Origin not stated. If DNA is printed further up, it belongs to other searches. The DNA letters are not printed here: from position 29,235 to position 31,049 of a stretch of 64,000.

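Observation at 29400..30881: PolD DP2 intein ending in Gln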

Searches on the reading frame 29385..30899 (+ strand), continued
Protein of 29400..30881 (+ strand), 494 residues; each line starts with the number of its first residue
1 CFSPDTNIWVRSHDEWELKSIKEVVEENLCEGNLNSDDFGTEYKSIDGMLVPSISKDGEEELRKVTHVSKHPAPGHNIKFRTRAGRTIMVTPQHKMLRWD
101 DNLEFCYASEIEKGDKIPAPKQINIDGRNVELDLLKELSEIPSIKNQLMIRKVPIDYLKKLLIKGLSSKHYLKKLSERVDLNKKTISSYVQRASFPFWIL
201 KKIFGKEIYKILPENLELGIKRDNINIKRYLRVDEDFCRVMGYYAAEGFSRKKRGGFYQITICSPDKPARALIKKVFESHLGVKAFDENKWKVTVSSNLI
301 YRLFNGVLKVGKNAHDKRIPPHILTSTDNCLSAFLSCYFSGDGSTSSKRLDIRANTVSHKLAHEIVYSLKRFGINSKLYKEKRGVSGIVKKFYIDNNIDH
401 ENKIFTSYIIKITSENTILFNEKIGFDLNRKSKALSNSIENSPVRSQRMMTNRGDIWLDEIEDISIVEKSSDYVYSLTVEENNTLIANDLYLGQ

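Call 60: find_related_loci(query=window:29400-30881:+, collection=genome_contigs, flank=3000)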
Query window:29400-30881:+ (494 aa) in genome_contigs; peptide patterns used: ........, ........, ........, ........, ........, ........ (x = any residue, [..] = any of these).
64 stretches matched a pattern; 14 encode a relative of the query (tblastn E <= 1e-3); 14 distinct loci.
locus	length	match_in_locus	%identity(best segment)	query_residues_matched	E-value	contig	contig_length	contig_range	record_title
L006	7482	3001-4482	60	1-494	0e+0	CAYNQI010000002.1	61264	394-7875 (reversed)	MAG TPA_asm: uncultured Thermoplasmata archaeon isolate binchicken_co32_338 genome assembly, contig: NODE_396_length_612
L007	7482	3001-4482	60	1-494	0e+0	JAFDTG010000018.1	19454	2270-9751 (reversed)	MAG: Candidatus Saliniplasma halalkaliphilum isolate HAP6 k141_151373_length_19454_cov_35.8581, whole genome shotgun seq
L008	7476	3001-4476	53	1-494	2e-175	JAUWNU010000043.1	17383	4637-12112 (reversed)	MAG: Methanomassiliicoccales archaeon isolate CSMAG_2432 CSMAG_2432_k141_302767_length_17383_cov_13.4313, whole genome s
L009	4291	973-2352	34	1-490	2e-60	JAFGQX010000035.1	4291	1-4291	MAG: Candidatus Micrarchaeota archaeon isolate Zod_Metabat.797 k87_5892849, whole genome shotgun sequence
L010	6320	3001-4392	29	1-490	1e-53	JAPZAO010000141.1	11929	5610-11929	MAG: Candidatus Methanoperedens sp. isolate SR-VP_26_10_2019_2_100cm_44_46 SR-VP_26_10_2019_2_100cm_scaffold_4960, whole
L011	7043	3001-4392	31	1-490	1e-53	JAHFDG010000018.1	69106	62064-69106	MAG: Candidatus Methanoperedens sp. isolate nzgw24 NODE_284_length_69107_cov_10.936886, whole genome shotgun sequence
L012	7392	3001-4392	30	1-490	1e-52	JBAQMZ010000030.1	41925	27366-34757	MAG: Candidatus Methanoperedens sp. isolate MFD12050_ilm_asm_bin25 k127_80264, whole genome shotgun sequence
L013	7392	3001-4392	31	1-490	1e-52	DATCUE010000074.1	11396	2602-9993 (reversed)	MAG TPA_asm: Candidatus Methanoperedens sp. isolate SMAG_U7350 k141_52641, whole genome shotgun sequence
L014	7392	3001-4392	30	1-490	2e-51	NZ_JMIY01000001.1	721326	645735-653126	Candidatus Methanoperedens nitroreducens strain ANME-2d ANME2D_Contig_1.1, whole genome shotgun sequence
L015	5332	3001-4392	29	1-490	2e-50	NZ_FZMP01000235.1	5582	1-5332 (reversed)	Candidatus Methanoperedens nitroreducens isolate Mnv1, whole genome shotgun sequence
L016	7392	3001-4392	29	1-490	1e-51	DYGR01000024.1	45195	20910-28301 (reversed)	MAG TPA_asm: Candidatus Methanoperedens nitroreducens isolate BE2012_43_12 Afr_mines_BE2012_437_length_45195_cov_5_14260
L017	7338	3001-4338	27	1-494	8e-44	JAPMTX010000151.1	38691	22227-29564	MAG: Candidatus Methanoperedens sp. isolate LC 1 LC_0.1_scaffold_350, whole genome shotgun sequence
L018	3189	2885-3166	44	1-94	5e-16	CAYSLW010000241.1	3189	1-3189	MAG TPA_asm: uncultured Candidatus Methanoperedens sp. isolate SRP256446_co1_57 genome assembly, contig: NODE_25808_leng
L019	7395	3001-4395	28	1-494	3e-46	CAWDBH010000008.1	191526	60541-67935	MAG: uncultured Candidatus Micrarchaeota archaeon isolate MFD01689.bin.2.62 genome assembly, contig: contig_34782, whole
